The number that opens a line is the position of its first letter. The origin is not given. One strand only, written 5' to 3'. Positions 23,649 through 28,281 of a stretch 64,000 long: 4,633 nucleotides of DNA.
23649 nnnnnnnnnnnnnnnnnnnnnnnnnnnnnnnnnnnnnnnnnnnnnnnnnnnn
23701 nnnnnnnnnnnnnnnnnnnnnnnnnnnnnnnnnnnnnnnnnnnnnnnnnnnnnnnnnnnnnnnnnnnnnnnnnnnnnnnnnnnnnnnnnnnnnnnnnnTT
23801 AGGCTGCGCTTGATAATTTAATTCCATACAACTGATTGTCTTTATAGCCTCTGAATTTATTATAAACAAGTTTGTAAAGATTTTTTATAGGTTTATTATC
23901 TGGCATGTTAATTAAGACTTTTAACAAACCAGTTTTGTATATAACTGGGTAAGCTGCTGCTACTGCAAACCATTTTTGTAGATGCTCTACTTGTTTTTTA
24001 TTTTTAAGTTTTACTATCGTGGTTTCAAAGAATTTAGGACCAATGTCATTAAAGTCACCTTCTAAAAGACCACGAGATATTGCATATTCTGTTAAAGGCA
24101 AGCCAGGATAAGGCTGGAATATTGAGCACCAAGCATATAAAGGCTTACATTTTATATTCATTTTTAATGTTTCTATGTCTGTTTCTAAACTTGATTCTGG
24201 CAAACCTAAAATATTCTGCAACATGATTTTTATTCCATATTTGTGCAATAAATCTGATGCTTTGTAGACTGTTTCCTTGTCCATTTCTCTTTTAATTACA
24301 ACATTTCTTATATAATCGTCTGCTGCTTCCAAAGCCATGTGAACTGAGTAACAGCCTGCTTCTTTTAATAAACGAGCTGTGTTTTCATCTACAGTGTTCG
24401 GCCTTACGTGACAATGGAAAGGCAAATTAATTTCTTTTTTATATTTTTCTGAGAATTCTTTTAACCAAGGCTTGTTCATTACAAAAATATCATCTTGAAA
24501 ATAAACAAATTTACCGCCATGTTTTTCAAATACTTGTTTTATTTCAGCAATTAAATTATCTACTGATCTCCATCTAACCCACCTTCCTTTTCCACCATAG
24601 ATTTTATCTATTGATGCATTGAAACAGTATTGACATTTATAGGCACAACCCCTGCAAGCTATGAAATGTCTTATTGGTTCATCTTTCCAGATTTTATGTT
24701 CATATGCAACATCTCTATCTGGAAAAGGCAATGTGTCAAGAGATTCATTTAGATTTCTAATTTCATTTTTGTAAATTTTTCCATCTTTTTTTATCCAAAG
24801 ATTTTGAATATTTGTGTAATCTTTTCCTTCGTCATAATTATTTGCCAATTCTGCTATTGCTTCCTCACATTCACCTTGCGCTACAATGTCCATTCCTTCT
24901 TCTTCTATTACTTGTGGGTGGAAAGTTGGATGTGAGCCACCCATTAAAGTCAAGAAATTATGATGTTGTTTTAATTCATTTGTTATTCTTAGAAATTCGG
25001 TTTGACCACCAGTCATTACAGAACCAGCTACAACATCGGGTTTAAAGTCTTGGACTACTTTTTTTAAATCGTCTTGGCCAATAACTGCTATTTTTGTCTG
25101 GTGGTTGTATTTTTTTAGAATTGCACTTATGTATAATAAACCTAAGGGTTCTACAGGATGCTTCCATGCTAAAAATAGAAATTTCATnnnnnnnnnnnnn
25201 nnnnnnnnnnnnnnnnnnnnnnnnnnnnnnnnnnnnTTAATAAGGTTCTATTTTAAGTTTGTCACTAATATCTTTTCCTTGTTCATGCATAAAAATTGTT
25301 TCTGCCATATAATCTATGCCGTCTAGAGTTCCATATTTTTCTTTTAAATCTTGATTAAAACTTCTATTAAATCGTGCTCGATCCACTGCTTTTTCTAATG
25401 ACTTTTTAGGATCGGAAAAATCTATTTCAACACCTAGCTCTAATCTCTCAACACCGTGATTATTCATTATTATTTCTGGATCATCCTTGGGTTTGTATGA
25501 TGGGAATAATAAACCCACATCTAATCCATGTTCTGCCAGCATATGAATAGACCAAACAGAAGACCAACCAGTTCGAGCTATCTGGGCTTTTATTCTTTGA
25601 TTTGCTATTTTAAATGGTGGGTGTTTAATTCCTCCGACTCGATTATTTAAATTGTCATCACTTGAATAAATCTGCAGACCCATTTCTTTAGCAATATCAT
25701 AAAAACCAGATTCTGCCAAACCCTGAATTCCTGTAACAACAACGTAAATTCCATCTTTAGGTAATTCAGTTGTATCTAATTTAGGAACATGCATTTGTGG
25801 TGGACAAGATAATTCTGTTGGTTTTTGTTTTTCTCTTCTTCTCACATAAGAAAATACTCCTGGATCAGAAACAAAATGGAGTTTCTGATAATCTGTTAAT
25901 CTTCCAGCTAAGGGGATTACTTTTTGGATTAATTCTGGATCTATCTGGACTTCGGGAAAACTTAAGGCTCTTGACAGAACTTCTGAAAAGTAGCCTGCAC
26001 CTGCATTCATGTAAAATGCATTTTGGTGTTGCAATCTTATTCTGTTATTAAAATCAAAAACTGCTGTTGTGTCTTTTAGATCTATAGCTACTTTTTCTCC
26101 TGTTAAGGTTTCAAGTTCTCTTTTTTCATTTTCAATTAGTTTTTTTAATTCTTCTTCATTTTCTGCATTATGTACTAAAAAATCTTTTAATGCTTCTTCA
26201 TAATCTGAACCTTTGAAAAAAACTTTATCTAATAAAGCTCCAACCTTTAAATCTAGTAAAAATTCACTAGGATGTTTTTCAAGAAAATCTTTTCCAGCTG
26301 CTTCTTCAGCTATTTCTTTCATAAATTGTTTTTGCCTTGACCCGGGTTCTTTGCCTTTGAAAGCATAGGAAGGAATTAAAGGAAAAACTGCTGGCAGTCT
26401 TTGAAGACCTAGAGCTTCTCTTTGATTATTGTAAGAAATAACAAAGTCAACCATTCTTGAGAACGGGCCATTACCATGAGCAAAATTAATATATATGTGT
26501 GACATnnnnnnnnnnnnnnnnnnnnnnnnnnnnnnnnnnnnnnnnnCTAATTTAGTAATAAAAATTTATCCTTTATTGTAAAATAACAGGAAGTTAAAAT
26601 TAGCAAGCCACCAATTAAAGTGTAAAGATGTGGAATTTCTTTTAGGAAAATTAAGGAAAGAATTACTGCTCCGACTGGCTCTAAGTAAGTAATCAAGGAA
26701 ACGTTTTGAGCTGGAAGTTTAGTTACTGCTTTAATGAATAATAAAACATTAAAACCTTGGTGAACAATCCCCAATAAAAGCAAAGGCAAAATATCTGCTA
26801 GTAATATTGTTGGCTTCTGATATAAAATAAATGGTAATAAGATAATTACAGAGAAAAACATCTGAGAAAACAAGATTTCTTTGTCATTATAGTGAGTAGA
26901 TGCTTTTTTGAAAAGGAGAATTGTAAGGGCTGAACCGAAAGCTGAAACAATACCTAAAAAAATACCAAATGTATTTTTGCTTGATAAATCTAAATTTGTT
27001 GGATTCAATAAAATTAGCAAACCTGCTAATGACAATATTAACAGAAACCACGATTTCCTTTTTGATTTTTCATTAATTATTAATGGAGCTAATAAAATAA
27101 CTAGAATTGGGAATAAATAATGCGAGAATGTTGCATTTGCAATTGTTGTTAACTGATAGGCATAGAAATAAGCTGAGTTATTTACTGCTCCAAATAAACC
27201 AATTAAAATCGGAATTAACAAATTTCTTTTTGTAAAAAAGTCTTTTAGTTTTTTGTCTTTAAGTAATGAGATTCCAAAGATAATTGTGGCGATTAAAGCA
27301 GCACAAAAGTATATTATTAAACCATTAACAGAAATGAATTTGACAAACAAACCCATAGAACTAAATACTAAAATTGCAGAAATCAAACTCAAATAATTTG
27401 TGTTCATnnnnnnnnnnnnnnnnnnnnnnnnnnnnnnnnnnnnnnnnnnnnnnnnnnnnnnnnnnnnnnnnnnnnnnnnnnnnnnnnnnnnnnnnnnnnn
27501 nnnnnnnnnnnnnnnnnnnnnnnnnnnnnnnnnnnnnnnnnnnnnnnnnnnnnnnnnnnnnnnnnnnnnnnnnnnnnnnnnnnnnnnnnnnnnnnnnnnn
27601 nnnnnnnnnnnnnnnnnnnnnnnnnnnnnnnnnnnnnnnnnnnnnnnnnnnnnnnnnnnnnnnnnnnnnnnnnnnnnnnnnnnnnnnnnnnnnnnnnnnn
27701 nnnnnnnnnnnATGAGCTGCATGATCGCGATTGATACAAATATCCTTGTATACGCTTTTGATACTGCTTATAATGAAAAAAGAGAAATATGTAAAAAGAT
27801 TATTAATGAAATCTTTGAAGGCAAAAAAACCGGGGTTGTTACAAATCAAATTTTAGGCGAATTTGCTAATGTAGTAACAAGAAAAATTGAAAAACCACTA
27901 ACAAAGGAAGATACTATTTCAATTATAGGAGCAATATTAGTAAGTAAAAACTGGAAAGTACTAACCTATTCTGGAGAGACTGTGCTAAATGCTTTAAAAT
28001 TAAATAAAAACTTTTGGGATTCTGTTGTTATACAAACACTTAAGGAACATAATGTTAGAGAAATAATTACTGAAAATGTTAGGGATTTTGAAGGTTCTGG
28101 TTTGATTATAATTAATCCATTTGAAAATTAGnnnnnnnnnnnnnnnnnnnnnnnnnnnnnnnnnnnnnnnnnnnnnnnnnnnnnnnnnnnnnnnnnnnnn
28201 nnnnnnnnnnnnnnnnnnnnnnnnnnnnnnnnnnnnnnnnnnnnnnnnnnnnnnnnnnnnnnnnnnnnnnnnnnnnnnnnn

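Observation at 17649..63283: Glycan-biosynthesis island of about 45 kb with eight radical SAM enzymes, five of them B12-dependent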

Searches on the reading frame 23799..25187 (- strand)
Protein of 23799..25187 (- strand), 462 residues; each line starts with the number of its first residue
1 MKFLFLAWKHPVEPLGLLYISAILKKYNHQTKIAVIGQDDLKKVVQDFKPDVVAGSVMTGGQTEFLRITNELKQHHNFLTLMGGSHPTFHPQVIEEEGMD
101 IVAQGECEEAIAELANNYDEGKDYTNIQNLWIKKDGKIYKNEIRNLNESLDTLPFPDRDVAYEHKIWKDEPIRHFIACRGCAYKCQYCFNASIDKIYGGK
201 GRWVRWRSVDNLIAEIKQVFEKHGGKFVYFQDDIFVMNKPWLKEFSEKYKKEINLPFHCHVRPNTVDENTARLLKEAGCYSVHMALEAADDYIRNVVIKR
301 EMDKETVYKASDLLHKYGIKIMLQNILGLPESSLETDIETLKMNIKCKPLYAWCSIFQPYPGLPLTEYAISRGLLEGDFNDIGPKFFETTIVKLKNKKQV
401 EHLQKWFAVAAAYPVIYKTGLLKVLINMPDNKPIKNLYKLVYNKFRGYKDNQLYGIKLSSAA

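Call 4: search_protein_families(library=pfam, proteins=[window:23799-25187:-], max_evalue=0.01)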
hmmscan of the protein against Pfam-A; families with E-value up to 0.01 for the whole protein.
window:23799-25187:- (462 aa): 3 families
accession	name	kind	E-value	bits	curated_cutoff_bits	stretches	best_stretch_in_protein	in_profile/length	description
PF04055.27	Radical_SAM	-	1.3e-20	74.6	29.5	1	178-341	4-163/166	Radical SAM superfamily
PF02310.24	B12-binding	-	1.6e-16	60.7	32.1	1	8-114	8-120/121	B12 binding domain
PF13353.11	Fer4_12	-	0.0093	16.7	22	0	173-200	7-34/137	4Fe-4S single cluster domain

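Call 9: search_protein_families(library=ncbifam, proteins=[window:23799-25187:-], max_evalue=0.001)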
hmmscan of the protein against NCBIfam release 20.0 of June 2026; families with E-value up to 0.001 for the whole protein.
window:23799-25187:- (462 aa): 26 families (the best 25 are shown)
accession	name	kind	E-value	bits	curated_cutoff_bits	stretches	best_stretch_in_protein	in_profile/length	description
TIGR03471.1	HpnJ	equivalog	6e-35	121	577.6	1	39-380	60-398/472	hopanoid biosynthesis associated radical SAM protein HpnJ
TIGR02026.1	BchE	equivalog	6.1e-28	97.9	481.35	1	13-379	21-396/497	magnesium-protoporphyrin IX monomethyl ester anaerobic oxidative cyclase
TIGR04013.1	B12_SAM_MJ_1487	hypoth_equivalog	1.9e-26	92.9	251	1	22-366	18-354/382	TIGR04013 family B12-binding domain/radical SAM domain-containing protein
TIGR04072.2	rSAM_ladder_B12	equivalog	9.5e-26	90.4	360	1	10-407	14-408/443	lipid biosynthesis B12-binding/radical SAM protein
TIGR04479.1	bcpD_PhpK_rSAM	subfamily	1.5e-22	79.7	600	1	101-349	173-411/504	PhpK family radical SAM P-methyltransferase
NF050148.1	rSAM_ApyD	equivalog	6.7e-22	77.6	750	1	49-415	74-434/645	RiPP biosynthesis radical SAM protein ApyD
TIGR04295.1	B12_rSAM_oligo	hypoth_equivalog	1.4e-18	66.8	400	1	6-364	17-379/422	TIGR04295 family B12-binding domain-containing radical SAM protein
NF033070.1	rSAM_AprD4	equivalog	1.5e-18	67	500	1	154-382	174-403/456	AprD4 family radical SAM diol-dehydratase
TIGR04190.1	B12_SAM_Ta0216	equivalog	1.2e-14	53.8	500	1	61-336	95-383/554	TIGR04190 family B12-binding domain/radical SAM domain protein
NF038361.1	rSAM_Sden_1168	equivalog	1.2e-14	53.8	575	1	98-374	198-478/560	Sden_1168 family B12-binding radical SAM P-methyltransferase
TIGR04367.1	HpnR_B12_rSAM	equivalog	2.6e-14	52.6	650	1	12-363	20-367/490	hopanoid C-3 methylase HpnR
NF033712.0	B12_rSAM_KedN5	subfamily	4.6e-14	51.5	700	1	42-335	55-358/624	KedN5 family methylcobalamin-dependent radical SAM C-methyltransferase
TIGR04014.1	B12_SAM_MJ_0865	equivalog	8e-14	51.3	360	1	42-371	31-360/434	methyl-coenzyme M reductase glutamine C-methyltransferase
TIGR04385.1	B12_rSAM_cofa1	equivalog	4.5e-11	42.6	450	1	175-337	198-354/438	B12 lower ligand biosynthesis radical SAM protein BzaD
NF040542.1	rSAM_RCCLKC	equivalog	6e-10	38.9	450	1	66-326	66-329/423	arsinothricin biosynthesis radical SAM protein ArsL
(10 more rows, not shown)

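Call 71: search_solved_structures(query=window:23799-25187:-, max_evalue=0.001)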
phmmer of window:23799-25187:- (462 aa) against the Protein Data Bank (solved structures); distinct sequences matched with E-value up to 0.001: 1.
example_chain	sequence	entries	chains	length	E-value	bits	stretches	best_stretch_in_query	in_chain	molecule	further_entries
6fd2_B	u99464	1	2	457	4.1e-17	65.5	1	154-380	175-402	Putative apramycin biosynthetic oxidoreductase 4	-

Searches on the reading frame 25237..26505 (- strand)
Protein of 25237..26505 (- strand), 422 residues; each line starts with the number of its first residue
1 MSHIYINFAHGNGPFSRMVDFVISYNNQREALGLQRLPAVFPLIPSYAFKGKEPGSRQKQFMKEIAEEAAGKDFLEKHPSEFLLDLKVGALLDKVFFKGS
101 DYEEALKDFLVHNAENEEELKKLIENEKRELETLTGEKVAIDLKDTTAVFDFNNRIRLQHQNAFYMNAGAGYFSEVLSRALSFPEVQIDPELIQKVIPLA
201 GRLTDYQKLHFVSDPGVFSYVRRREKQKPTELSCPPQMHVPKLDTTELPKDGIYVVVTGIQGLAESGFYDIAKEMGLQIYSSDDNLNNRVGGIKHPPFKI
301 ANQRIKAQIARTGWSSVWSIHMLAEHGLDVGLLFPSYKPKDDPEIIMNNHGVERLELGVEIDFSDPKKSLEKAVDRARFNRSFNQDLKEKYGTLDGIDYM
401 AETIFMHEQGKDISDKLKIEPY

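Call 5: search_protein_families(library=pfam, proteins=[window:25237-26505:-], max_evalue=0.01)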
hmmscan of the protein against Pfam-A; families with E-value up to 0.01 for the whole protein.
window:25237-26505:- (422 aa): 0 families

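Call 26: search_protein_families(library=ncbifam, proteins=[window:25237-26505:-], max_evalue=0.001)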
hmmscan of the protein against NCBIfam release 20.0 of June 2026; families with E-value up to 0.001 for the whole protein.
window:25237-26505:- (422 aa): 0 families

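Call 41: search_protein_families(library=pfam, proteins=[window:25237-26505:-], max_evalue=1)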
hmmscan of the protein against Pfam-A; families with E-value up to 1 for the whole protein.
window:25237-26505:- (422 aa): 0 families

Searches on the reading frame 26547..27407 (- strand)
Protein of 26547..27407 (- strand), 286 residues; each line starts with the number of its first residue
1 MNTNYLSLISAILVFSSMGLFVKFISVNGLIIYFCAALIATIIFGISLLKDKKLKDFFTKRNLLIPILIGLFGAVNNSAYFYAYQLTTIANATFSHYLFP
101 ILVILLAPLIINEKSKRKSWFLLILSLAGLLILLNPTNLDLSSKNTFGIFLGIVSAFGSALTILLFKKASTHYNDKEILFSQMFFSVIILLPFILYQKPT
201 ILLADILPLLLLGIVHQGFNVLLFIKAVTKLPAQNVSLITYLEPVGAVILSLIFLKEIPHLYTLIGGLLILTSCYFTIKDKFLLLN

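Call 5: search_protein_families(library=pfam, proteins=[window:26547-27407:-], max_evalue=0.01)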
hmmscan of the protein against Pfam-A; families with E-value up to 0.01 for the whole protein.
window:26547-27407:- (286 aa): 1 family
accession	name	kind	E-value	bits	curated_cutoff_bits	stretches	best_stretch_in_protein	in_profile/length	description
PF00892.27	EamA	-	3.4e-39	134.7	28.2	2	147-277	2-133/135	EamA-like transporter family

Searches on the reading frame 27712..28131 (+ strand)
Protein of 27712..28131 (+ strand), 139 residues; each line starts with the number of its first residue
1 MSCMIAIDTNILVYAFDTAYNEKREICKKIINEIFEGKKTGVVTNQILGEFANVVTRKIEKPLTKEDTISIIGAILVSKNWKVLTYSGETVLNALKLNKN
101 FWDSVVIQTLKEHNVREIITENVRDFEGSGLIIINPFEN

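Call 5: search_protein_families(library=pfam, proteins=[window:27712-28131:+], max_evalue=0.01)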
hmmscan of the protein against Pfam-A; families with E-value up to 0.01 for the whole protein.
window:27712-28131:+ (139 aa): 4 families
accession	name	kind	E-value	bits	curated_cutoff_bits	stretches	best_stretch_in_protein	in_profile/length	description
PF01850.27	PIN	-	2.7e-06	28.4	23.6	1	6-122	2-111/120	PIN domain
PF13470.12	PIN_3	-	7.7e-06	27.2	27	1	7-124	4-115/115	PIN domain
PF06570.16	DUF1129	-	0.00062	19.9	29.1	1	19-69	23-73/207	Protein of unknown function (DUF1129)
PF16289.11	PIN_12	-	0.0026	18.6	32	1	5-88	1-82/172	PIN domain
